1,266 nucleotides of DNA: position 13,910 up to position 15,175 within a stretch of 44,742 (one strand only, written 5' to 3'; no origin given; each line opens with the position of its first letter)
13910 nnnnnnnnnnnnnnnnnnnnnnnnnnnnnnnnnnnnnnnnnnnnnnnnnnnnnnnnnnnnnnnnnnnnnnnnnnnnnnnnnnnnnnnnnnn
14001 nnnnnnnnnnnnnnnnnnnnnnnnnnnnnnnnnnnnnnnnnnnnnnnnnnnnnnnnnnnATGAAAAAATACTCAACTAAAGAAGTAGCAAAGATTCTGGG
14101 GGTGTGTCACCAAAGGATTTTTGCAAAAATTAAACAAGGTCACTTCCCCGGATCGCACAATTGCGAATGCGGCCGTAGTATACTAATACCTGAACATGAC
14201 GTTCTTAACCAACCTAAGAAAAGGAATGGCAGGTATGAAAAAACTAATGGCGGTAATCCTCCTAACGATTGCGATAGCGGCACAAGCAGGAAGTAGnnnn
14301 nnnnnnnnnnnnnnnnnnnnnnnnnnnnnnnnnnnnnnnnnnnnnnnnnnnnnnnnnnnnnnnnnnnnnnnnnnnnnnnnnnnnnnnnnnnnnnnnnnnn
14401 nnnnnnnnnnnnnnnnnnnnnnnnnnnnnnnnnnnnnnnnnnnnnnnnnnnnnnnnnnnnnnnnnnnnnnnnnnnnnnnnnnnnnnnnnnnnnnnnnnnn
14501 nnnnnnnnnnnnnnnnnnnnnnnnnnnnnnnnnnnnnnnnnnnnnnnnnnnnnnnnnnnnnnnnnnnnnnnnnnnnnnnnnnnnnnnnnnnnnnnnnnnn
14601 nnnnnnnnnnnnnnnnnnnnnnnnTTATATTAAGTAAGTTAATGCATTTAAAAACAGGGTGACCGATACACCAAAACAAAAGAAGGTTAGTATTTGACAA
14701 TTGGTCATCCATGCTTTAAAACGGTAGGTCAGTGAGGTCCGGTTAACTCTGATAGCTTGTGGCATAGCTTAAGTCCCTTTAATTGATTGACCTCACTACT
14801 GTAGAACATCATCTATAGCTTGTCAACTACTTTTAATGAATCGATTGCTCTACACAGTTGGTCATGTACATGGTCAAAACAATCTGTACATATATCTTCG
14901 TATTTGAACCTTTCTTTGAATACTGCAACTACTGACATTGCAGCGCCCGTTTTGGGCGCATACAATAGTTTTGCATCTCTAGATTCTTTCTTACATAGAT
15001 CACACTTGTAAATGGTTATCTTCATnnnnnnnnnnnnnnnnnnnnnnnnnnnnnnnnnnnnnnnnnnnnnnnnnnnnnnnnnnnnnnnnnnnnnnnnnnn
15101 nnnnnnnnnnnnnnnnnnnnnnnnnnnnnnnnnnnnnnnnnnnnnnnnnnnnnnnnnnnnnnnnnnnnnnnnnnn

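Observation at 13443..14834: Small accessory module bracketed by two convergent copies of the same 37-bp promoter cassette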

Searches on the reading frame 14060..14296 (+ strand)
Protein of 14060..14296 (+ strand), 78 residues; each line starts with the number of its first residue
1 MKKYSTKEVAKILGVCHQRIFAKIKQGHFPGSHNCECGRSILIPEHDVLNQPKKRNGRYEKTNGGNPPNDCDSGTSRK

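Call 13: search_protein_families(library=pfam, proteins=[window:14060-14296:+], max_evalue=0.01)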
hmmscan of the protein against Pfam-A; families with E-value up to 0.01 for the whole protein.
window:14060-14296:+ (78 aa): 1 family
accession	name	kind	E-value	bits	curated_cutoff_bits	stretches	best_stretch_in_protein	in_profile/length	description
PF12728.13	HTH_17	-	7.1e-07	29.8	27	1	4-49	2-44/51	Helix-turn-helix domain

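Call 14: search_protein_families(library=phrogs, proteins=[window:14060-14296:+], max_evalue=0.01)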
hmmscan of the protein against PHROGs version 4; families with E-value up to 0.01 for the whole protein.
window:14060-14296:+ (78 aa): 2 families
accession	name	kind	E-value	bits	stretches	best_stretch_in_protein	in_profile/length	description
phrog_6401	-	DNA, RNA and nucleotide metabolism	9.7e-08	32.8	1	4-57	10-61/64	DNA binding protein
phrog_10045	-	DNA, RNA and nucleotide metabolism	0.0011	19.7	1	6-55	23-70/74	HTH DNA binding protein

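Call 37: find_homologous_proteins(query=window:14060-14293:+, max_evalue=0.001)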
Query seq(78 aa) (78 aa): 16 proteins with E <= 0.001 among 16 candidates.
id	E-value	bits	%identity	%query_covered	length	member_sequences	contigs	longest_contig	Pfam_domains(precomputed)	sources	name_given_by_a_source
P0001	3.2e-48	179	100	100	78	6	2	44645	PF12728.14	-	-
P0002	3.1e-36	141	82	97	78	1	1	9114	PF12728.14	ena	-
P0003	9.6e-33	130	79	95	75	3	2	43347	PF12728.14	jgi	-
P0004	8.2e-29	117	79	87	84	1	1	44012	PF12728.14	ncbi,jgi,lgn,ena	jgi:hypothetical protein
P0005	1.5e-25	107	79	81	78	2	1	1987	PF12728.14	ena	-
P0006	2.8e-25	106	77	79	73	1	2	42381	PF12728.14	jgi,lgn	jgi:hypothetical protein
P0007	1.4e-24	104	65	100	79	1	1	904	PF12728.14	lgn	-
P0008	1.6e-17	81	68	76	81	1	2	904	PF12728.14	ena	-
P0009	1.8e-16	78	57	83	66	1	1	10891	PF12728.14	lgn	-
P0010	1.2e-12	66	58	68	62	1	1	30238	-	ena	-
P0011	5.6e-12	64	64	74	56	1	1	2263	PF12728.14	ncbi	-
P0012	5.7e-12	64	57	69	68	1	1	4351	PF12728.14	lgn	-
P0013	6.0e-12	64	62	64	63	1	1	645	PF12728.14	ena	-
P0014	6.4e-12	63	63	69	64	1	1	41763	PF12728.14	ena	-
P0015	3.0e-11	61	62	67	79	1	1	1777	PF12728.14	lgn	-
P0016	3.6e-10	58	62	60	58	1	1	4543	PF12728.14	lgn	-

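Call 38: find_encoding_contigs(protein=P0010, flank=5000, max_places=1)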
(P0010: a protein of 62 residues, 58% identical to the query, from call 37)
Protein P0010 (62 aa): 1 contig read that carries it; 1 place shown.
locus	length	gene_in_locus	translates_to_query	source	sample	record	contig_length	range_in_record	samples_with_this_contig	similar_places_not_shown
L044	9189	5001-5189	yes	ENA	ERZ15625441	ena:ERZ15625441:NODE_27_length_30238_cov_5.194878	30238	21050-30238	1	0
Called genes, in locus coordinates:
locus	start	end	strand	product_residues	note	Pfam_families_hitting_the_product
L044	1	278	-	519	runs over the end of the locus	-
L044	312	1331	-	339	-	PF05658:YadA_head (faint), PF24146:K1-lyase_C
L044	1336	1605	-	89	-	-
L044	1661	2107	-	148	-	-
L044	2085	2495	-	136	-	PF01555:N6_N4_Mtase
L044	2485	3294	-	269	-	-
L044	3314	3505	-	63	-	-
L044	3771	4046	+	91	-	-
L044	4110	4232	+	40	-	-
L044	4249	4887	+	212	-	-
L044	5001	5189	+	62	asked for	-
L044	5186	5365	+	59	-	-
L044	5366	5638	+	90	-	PF11753:DUF3310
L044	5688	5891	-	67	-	-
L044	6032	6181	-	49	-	-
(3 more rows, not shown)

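Call 39: find_encoding_contigs(protein=P0014, flank=5000, max_places=1)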
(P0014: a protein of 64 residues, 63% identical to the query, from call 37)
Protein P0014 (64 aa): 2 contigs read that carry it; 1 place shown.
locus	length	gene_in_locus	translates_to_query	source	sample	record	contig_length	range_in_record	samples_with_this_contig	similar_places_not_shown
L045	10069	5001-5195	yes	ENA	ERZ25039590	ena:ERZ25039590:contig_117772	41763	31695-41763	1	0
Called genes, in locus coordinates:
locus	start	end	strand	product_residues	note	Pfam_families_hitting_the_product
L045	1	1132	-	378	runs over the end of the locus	PF26363:Phospholipase-like, PF20591:DUF6792 (faint)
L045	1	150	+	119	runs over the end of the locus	-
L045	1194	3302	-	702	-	-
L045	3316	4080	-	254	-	-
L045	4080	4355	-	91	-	-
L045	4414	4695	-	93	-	PF20901:Sf6_terminase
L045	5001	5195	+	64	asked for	PF12728:HTH_17 (weak)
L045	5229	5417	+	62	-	-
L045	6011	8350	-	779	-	PF22763:NrS1-1_pol-like_HBD, PF19263:DUF5906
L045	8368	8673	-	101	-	-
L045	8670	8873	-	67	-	-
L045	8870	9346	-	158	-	-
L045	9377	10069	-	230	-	?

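Call 40: find_encoding_contigs(protein=P0009, flank=5000, max_places=1)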
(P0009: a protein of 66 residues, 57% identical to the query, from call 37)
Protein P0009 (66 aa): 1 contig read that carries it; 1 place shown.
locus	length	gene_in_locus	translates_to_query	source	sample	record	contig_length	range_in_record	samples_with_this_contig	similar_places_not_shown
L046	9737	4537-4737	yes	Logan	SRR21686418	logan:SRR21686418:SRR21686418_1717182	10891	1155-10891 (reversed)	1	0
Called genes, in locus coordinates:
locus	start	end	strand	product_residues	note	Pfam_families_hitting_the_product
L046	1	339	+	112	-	?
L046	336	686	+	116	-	PF09643:YopX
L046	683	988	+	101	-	-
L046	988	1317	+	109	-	PF11753:DUF3310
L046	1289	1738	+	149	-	PF26890:Phage_HP1_YO09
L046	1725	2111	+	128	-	PF26890:Phage_HP1_YO09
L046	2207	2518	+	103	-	-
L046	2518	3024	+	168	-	PF00149:Metallophos (weak)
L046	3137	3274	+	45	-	-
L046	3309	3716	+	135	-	-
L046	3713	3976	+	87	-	-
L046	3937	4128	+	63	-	-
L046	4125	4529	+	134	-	-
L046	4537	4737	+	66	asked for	PF12728:HTH_17 (weak)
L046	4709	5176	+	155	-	-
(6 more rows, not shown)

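Call 51: find_encoding_contigs(protein=P0003, flank=3500, max_places=2)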
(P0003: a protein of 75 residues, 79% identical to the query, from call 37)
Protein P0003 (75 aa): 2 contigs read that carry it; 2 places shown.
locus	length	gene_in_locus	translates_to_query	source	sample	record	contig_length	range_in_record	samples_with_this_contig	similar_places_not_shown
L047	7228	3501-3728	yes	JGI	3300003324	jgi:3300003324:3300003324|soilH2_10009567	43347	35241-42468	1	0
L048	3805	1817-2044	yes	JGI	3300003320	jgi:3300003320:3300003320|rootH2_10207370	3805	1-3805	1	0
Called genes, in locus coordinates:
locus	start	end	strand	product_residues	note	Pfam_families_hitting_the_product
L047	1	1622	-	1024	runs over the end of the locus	PF26696:PTL_trimer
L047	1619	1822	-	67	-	-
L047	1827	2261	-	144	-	-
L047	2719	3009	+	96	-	-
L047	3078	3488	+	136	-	-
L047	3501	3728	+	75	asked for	PF12728:HTH_17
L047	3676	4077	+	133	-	-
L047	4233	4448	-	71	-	-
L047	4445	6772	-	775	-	PF22763:NrS1-1_pol-like_HBD, PF19263:DUF5906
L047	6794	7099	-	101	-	PF00440:TetR_N (weak)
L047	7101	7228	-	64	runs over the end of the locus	-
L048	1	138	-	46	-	?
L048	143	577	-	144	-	-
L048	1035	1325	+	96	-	-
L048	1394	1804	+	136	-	-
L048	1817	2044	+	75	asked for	PF12728:HTH_17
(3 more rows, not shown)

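Call 52: find_encoding_contigs(protein=P0006, flank=3500, max_places=2)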
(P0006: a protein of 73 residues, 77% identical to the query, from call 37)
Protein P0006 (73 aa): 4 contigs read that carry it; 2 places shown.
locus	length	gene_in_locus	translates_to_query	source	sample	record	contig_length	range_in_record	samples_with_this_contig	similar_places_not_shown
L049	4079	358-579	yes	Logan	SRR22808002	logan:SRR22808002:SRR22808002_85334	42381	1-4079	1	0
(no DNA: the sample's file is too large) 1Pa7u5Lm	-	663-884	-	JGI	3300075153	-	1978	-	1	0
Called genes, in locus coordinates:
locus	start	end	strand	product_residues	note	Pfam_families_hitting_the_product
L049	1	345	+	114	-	?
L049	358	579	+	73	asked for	PF12728:HTH_17 (weak)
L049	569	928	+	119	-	-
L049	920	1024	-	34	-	-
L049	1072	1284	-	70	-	-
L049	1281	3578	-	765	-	PF22763:NrS1-1_pol-like_HBD, PF19263:DUF5906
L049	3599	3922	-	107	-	PF00440:TetR_N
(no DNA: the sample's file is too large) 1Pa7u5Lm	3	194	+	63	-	?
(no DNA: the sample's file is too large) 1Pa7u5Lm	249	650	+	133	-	-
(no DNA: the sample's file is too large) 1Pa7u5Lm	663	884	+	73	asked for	PF12728:HTH_17 (weak)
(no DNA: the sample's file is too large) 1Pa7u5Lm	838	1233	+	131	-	-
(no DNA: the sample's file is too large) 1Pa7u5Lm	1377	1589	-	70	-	-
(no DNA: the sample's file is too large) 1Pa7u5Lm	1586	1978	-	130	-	?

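Call 53: find_encoding_contigs(protein=P0002, flank=3500, max_places=1)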
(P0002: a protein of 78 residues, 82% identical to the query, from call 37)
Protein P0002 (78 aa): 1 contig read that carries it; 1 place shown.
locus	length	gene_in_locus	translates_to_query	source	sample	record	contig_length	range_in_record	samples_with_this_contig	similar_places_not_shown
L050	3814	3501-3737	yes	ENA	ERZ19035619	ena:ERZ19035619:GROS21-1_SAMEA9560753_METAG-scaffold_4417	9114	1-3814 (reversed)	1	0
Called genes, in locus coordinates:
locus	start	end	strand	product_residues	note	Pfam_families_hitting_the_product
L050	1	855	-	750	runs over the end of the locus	-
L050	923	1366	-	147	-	-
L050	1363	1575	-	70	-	-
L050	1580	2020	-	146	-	-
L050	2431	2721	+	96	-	-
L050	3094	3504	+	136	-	-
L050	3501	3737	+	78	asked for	PF12728:HTH_17 (weak)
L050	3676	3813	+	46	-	?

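Call 57: search_dna_similar(query=window:14060-14254:+, collection=phages, mode=protein, max_evalue=0.001, max_rows=20)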
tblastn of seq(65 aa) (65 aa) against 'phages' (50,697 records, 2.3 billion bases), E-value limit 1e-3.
No match.

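Call 58: search_solved_structures(query=window:14060-14293:+, max_evalue=1, show_alignments=2)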
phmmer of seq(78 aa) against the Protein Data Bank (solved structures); distinct sequences matched with E-value up to 1: 6.
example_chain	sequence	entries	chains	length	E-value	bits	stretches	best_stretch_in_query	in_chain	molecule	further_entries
3n4g_A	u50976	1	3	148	0.54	14.2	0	6-46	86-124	Putative tautomerase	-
3n4d_A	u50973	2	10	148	0.54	14.2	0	6-46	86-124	Putative tautomerase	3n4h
7ms0_A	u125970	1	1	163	0.55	14.2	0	6-46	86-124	4-oxalocrotonate tautomerase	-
7ms1_A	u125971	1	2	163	0.68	13.9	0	6-46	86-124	4-oxalocrotonate tautomerase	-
7ms3_A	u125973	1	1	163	0.71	13.8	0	6-46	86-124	4-oxalocrotonate tautomerase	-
7ms8_A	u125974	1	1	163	0.76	13.7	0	6-46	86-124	4-oxalocrotonate tautomerase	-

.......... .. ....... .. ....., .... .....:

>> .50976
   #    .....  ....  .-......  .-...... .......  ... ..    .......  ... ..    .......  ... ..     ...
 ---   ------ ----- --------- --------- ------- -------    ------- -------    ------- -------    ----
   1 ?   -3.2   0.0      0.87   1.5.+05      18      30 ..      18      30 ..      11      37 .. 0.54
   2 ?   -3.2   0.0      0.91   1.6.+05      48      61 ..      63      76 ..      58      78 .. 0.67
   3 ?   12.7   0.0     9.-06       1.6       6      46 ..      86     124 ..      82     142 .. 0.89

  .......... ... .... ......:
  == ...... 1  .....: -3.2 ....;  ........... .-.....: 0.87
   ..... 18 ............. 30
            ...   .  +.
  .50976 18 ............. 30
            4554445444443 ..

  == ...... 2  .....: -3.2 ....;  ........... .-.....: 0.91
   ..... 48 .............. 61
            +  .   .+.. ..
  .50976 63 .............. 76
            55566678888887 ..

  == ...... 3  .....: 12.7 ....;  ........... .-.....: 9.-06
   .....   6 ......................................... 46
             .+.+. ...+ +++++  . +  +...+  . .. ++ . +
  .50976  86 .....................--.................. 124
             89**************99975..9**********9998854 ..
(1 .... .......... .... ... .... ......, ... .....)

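Call 63: predict_structure(alignment_id=A1)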
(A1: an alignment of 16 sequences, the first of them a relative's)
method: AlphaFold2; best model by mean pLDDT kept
length: 78 residues; sequences in the alignment: 16
mean_pLDDT: 77.7   pTM: 0.55
mean pLDDT of the five models: 77.7, 77.0, 76.8, 76.7, 76.3
residues with pLDDT >= 90: 29; 70-90: 23; 50-70: 25; < 50: 1
segments of 3 or more residues with pLDDT < 50: none
pLDDT, mean of each block of 10 residues (from residue 1): 89 90 91 88 90 60 55 55
secondary structure, 60 per line:
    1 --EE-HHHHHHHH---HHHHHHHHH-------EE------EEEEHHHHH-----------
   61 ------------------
elements in order: H6-13 H17-25 E41-44 H45-49

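Call 66: fold_search(model_id=the predicted structure, library=pdb)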
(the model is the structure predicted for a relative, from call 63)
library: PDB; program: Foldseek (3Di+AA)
matches with E <= 10: 767; with E <= 0.001: 0
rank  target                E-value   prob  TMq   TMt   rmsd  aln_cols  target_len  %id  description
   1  5d90_C                1.0e-02  1.00  0.53  0.33   1.5        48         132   21  Crystal structure of HiNmlR, a MerR family regulator lacking the sensor domain, bound to promoter DNA (released 2016-06-29)
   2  5d90_B                1.4e-02  1.00  0.51  0.34   2.2        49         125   20  Crystal structure of HiNmlR, a MerR family regulator lacking the sensor domain, bound to promoter DNA (released 2016-06-29)
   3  5d8c_A                2.2e-02  1.00  0.53  0.34   1.5        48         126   21  Crystal structure of HiNmlR, a MerR family regulator lacking the sensor domain, bound to promoter DNA (released 2016-06-29)
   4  5d90_A                3.7e-02  1.00  0.51  0.33   1.7        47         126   21  Crystal structure of HiNmlR, a MerR family regulator lacking the sensor domain, bound to promoter DNA (released 2016-06-29)
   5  5i44_B                4.2e-02  1.00  0.54  0.61   1.8        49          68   26  Structure of RacA-DNA complex; P21 form (released 2016-05-04)
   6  5d8c_B                4.2e-02  1.00  0.53  0.33   1.4        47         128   21  Crystal structure of HiNmlR, a MerR family regulator lacking the sensor domain, bound to promoter DNA (released 2016-06-29)
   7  5i44_A                5.2e-02  1.00  0.53  0.61   1.9        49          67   26  Structure of RacA-DNA complex; P21 form (released 2016-05-04)
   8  1r8d_B                5.2e-02  1.00  0.53  0.40   1.6        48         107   25  Crystal Structure of MtaN Bound to DNA (released 2004-08-17)
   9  1r8d_A                5.2e-02  1.00  0.53  0.39   1.6        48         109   25  Crystal Structure of MtaN Bound to DNA (released 2004-08-17)
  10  3gpv_A                5.5e-02  1.00  0.51  0.37   1.8        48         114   27  Crystal structure of a transcriptional regulator, MerR family from Bacillus thuringiensis (released 2009-04-14)
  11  5e01_B                6.7e-02  1.00  0.55  0.35   1.4        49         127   20  Crystal structure of HiNmlR, a MerR family regulator lacking the sensor domain, bound to palyndromic promoter DNA (released 2016-06-29)
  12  5i44_I                8.2e-02  1.00  0.52  0.61   1.5        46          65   28  Structure of RacA-DNA complex; P21 form (released 2016-05-04)
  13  5i44_G                8.8e-02  1.00  0.53  0.60   1.5        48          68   27  Structure of RacA-DNA complex; P21 form (released 2016-05-04)
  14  6ama_B                8.8e-02  1.00  0.56  0.76   2.1        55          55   20  Structure of S. coelicolor/S. venezuelae BldC-smeA-ssfA complex to 3.09 Angstrom (released 2018-03-28)
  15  6ama_A                9.4e-02  1.00  0.56  0.78   2.2        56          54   20  Structure of S. coelicolor/S. venezuelae BldC-smeA-ssfA complex to 3.09 Angstrom (released 2018-03-28)
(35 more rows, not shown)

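Call 88: search_protein_families(library=padloc, proteins=[window:14060-14296:+], max_evalue=0.01)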
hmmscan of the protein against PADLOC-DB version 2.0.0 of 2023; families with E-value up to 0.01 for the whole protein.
window:14060-14296:+ (78 aa): 1 family
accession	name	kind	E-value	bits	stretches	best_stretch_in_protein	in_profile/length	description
PDLC04133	mad1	-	0.00099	17.4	1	1-49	3-48/60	mads_1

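Call 107: find_encoding_contigs(protein=P0016, flank=4000, max_places=1)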
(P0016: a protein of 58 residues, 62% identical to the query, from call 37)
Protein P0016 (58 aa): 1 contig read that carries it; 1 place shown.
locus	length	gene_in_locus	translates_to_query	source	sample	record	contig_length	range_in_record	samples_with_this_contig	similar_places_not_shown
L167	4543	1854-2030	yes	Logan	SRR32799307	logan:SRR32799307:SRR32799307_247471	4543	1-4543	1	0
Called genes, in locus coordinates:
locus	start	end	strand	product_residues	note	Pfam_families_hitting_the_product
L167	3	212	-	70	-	?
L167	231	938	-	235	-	-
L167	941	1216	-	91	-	-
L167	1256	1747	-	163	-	PF20901:Sf6_terminase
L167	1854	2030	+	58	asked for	PF12728:HTH_17 (weak)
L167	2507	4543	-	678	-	?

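Call 108: find_encoding_contigs(protein=P0012, flank=4000, max_places=1)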
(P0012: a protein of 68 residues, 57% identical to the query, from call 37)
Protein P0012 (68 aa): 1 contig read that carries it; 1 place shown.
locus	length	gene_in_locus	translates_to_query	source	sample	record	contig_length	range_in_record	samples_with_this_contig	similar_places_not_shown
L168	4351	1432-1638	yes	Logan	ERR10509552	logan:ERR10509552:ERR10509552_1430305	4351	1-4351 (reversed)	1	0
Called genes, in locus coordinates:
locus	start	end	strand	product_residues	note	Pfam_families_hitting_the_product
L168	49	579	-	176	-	-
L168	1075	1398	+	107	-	-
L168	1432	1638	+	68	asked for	PF12728:HTH_17 (weak)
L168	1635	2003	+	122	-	-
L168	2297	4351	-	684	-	?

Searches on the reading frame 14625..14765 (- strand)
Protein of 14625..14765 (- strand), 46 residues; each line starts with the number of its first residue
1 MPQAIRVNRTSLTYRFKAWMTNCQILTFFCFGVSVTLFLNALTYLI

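Call 88: search_protein_families(library=padloc, proteins=[window:14625-14765:-], max_evalue=0.01)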
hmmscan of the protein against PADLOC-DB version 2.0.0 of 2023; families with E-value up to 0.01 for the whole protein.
window:14625-14765:- (46 aa): 0 families

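Call 89: search_protein_families(library=phrogs, proteins=[window:14625-14765:-], max_evalue=0.01)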
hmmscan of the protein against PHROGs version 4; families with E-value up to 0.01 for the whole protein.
window:14625-14765:- (46 aa): 0 families

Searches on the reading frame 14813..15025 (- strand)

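Call 13: search_protein_families(library=pfam, proteins=[window:14813-15025:-], max_evalue=0.01)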
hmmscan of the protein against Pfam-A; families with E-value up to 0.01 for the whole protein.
window:14813-15025:- (70 aa): 1 family
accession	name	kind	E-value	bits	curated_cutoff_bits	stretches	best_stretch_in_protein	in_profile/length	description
PF24734.1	DUF7685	-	0.00075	19.8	27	0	31-52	13-34/43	Domain of unknown function (DUF7685)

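Call 14: search_protein_families(library=phrogs, proteins=[window:14813-15025:-], max_evalue=0.01)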
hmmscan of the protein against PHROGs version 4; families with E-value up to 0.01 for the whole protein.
window:14813-15025:- (70 aa): 0 families

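Call 88: search_protein_families(library=padloc, proteins=[window:14813-15025:-], max_evalue=0.01)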
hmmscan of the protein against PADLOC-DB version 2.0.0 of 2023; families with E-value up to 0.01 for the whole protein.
window:14813-15025:- (70 aa): 0 families
